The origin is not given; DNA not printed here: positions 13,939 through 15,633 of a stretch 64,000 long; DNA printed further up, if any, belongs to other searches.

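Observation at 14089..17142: prs - LOG nucleosidase - NAMPT/NAPRT phosphoribosyltransferase operon: ribose-phosphate recycling into NAD salvage (NARP1-like logic?)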

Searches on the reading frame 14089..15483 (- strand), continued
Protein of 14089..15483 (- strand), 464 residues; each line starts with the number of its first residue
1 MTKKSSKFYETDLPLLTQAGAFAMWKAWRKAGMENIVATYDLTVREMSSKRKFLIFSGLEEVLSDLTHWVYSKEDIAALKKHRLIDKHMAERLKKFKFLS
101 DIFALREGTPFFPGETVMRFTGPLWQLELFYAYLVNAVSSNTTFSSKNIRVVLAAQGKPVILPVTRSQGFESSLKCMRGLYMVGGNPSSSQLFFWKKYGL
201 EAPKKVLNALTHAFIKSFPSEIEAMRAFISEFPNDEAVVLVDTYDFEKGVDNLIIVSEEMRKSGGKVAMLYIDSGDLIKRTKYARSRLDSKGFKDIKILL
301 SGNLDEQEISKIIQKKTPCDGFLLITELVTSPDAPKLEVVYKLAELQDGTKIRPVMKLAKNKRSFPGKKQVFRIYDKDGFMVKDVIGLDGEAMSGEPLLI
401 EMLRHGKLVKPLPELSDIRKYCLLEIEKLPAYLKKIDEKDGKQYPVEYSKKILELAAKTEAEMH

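Call 34: search_solved_structures(query=window:14089-15483:-, max_evalue=0.001, show_alignments=2)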
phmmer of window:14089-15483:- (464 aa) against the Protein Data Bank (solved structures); distinct sequences matched with E-value up to 0.001: 4.
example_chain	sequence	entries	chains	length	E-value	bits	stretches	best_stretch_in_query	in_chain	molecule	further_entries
2f7f_A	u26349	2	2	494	9.4e-41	143.3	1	13-378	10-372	nicotinate phosphoribosyltransferase, putative | NICOTINATE PHOSPHORIBOSYLTRANSFERASE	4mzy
4yub_A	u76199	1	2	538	9e-24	87.3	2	218-392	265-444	Nicotinate phosphoribosyltransferase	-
2i14_A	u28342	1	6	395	6.9e-12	48.1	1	101-428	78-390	Nicotinate-nucleotide pyrophosphorylase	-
1ytd_A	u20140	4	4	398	0.00034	22.8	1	100-427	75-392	nicotinate phosphoribosyltransferase from Thermoplasma acidophilum | Nicotinate Phosphoribosyltransferase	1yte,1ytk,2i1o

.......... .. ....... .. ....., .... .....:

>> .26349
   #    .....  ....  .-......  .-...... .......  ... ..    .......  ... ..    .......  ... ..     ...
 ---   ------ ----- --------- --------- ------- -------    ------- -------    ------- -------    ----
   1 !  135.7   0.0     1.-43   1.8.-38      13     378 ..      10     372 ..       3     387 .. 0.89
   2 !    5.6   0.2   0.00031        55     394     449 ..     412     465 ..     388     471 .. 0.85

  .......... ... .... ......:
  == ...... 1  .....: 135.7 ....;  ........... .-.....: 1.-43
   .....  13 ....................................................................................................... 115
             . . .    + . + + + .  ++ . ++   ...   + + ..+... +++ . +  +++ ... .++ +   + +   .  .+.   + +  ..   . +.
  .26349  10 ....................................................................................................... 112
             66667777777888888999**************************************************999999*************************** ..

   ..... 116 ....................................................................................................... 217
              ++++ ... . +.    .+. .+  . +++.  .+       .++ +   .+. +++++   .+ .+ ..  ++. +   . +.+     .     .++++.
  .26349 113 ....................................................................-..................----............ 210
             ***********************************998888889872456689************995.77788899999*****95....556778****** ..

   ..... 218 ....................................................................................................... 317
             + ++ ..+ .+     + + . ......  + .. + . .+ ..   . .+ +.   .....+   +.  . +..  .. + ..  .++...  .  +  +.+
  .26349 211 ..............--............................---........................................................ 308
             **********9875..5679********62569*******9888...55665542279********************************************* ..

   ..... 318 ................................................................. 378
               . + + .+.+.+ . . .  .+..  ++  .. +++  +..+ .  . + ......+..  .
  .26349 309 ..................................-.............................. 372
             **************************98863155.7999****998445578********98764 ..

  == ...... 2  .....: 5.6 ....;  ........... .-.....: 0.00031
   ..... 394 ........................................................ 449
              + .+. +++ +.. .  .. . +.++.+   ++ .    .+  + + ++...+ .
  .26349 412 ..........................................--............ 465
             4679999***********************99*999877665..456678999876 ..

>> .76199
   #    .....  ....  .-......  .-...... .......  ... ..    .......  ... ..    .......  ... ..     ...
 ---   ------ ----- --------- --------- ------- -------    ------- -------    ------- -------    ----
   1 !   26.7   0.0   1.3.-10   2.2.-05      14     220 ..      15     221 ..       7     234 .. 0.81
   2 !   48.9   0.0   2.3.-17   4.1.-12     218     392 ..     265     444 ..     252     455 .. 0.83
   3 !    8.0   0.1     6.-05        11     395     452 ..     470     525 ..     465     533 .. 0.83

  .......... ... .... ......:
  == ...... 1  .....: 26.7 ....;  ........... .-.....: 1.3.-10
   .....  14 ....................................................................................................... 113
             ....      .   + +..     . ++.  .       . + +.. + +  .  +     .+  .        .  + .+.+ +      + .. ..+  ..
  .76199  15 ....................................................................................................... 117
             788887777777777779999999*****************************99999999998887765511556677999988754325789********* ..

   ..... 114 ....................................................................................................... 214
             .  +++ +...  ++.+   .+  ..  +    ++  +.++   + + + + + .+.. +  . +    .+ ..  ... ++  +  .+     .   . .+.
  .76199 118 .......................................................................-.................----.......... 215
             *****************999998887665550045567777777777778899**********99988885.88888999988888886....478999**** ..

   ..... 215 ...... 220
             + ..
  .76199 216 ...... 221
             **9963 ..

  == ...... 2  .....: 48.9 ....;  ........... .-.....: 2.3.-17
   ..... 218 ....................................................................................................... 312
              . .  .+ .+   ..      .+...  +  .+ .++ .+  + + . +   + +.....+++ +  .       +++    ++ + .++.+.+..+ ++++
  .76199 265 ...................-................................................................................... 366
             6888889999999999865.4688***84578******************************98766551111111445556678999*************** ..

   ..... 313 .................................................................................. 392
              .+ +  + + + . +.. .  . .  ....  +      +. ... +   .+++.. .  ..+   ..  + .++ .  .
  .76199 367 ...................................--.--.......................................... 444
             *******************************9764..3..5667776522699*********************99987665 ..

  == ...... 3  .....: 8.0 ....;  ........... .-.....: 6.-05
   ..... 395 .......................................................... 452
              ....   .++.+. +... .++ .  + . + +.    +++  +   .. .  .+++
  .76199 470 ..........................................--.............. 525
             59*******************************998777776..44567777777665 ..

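Call 39: find_related_loci(query=A2, collection=genome_contigs, flank=6000)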
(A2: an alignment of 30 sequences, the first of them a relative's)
Query A2 (464 aa) in genome_contigs; peptide patterns used: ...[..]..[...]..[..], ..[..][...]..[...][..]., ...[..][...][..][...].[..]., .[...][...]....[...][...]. (x = any residue, [..] = any of these).
599 stretches matched a pattern (row limit reached: there are more); 526 encode a relative of the query (tblastn E <= 1e-3); the best 80 are kept; 79 distinct loci.
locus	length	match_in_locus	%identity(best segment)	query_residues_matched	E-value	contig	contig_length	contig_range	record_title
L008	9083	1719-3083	60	8-464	0e+0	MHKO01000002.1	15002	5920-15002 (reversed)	MAG: Candidatus Komeilibacteria bacterium RIFCSPLOWO2_02_FULL_48_11 rifcsplowo2_02_scaffold_10181, whole genome shotgun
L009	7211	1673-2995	45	4-450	4e-114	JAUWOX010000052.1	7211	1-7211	MAG: bacterium isolate CSMAG_2461 CSMAG_2461_k141_778998_length_7211_cov_5.0000, whole genome shotgun sequence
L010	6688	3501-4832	46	4-452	2e-113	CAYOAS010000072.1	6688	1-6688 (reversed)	MAG TPA_asm: uncultured archaeon isolate binchicken_co376_240 genome assembly, contig: NODE_15220_length_6688_cov_5.3128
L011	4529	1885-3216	44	4-452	3e-113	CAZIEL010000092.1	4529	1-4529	MAG TPA_asm: uncultured archaeon isolate SRP098346_co1_442 genome assembly, contig: NODE_29552_length_4529_cov_6.899195,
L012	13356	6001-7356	42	4-462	2e-112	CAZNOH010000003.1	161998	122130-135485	MAG TPA_asm: uncultured Candidatus Saccharibacteria bacterium isolate SRP302447_co1_146 genome assembly, contig: NODE_35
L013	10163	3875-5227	44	8-460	2e-112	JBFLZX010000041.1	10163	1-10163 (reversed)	MAG: Patescibacteria group bacterium isolate MAG122 MAG122_41, whole genome shotgun sequence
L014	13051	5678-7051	40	4-464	3e-112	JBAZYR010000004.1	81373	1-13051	MAG: Candidatus Staskawiczbacteria bacterium isolate SO_2017_GW1_85 NODE_1824_length_81373_cov_1.410740_OW334_2017, whol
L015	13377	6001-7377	44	1-464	3e-112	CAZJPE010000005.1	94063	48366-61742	MAG TPA_asm: Candidatus Woesearchaeota archaeon isolate SRP178908_co2_70 genome assembly, contig: NODE_32_length_94063_c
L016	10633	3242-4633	43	1-462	9e-112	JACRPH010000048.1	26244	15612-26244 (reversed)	MAG: Candidatus Woesearchaeota archaeon isolate NC_groundwater_1982_Pr3_S-0.2um_39_12 scaffold_47532, whole genome shotg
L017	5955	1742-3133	43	1-462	8e-112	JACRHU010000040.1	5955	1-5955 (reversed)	MAG: Candidatus Pacearchaeota archaeon isolate NC_groundwater_1785_Pr3_B-0.1um_33_39 SR-2_scaffold_141_1749774, whole ge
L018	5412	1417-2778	43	8-460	1e-110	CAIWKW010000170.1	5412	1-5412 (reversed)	MAG: Candidatus Doudnabacteria bacterium isolate AlinenLipids_bin-7426 genome assembly, contig: bin-7426:170/227, whole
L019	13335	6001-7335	41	12-460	5e-110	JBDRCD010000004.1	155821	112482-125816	MAG: archaeon isolate MEGAHIT-group-1.168 k141_11500811, whole genome shotgun sequence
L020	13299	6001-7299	45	8-439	1e-109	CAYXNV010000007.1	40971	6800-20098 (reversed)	MAG TPA_asm: uncultured Gammaproteobacteria bacterium isolate SRP167671_co1_111 genome assembly, contig: NODE_1066_lengt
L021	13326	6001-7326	44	8-455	8e-110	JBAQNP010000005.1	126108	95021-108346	MAG: Candidatus Moraniibacteriota bacterium isolate MFD12002_ilm_asm_bin49 k127_35467, whole genome shotgun sequence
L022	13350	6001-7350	42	1-455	1e-107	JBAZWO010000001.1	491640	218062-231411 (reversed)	MAG: Patescibacteria group bacterium isolate SO_2017_GW1_34 NODE_116_length_491640_cov_5.951314_OW334_2017, whole genome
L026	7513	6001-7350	44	8-464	6e-105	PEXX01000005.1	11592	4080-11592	MAG: Candidatus Kuenenbacteria bacterium CG08_land_8_20_14_0_20_37_23 CG08_land_8_20_14_0.20_scaffold_3590_c, whole geno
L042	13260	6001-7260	37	38-463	8e-87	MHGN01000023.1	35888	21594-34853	MAG: Omnitrophica WOR_2 bacterium RIFCSPHIGHO2_02_FULL_45_21 rifcsphigho2_02_scaffold_1933, whole genome shotgun sequenc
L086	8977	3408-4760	36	6-452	1e-76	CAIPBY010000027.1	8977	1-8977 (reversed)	MAG: Candidatus Buchananbacteria bacterium isolate MJ120702A_bin-902 genome assembly, contig: bin-902:027/101, whole gen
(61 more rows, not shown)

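Call 66: search_protein_families(library=padloc, proteins=[window:14089-15483:-, L020:5108-5956:+, L086:2598-3383:+], max_evalue=0.01)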
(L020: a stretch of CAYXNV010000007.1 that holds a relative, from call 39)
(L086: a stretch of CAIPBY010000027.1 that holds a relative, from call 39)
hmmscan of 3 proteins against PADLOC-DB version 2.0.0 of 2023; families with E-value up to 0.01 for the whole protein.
window:14089-15483:- (464 aa): 0 families

L020:5108-5956:+ (283 aa): 0 families

L086:2598-3383:+ (262 aa): 0 families

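Call 77: find_related_loci(query=A2, collection=viral_contigs, flank=5000)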
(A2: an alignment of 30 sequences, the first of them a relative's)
Query A2 (464 aa) in viral_contigs; peptide patterns used: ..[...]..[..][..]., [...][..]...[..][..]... (x = any residue, [..] = any of these).
86 stretches matched a pattern; 14 encode a relative of the query (tblastn E <= 1e-3); 14 distinct loci.
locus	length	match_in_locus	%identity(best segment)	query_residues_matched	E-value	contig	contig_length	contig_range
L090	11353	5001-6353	31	3-455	8e-63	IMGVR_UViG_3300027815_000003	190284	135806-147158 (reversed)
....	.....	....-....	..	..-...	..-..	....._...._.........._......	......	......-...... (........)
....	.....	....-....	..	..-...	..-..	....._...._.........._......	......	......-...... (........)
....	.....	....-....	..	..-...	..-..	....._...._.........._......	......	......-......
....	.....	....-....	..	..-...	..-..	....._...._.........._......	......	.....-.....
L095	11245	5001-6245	28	2-430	8e-42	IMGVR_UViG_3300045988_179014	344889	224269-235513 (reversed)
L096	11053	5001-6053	29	24-384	5e-36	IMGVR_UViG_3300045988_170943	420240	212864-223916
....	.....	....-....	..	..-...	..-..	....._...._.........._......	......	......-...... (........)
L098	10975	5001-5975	28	11-340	8e-35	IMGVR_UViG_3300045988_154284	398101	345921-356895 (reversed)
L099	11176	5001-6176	28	24-411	4e-34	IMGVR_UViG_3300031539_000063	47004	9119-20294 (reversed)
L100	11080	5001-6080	27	15-373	3e-27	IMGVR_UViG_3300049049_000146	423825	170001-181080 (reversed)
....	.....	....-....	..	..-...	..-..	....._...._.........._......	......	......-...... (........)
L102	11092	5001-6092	22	21-396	4e-22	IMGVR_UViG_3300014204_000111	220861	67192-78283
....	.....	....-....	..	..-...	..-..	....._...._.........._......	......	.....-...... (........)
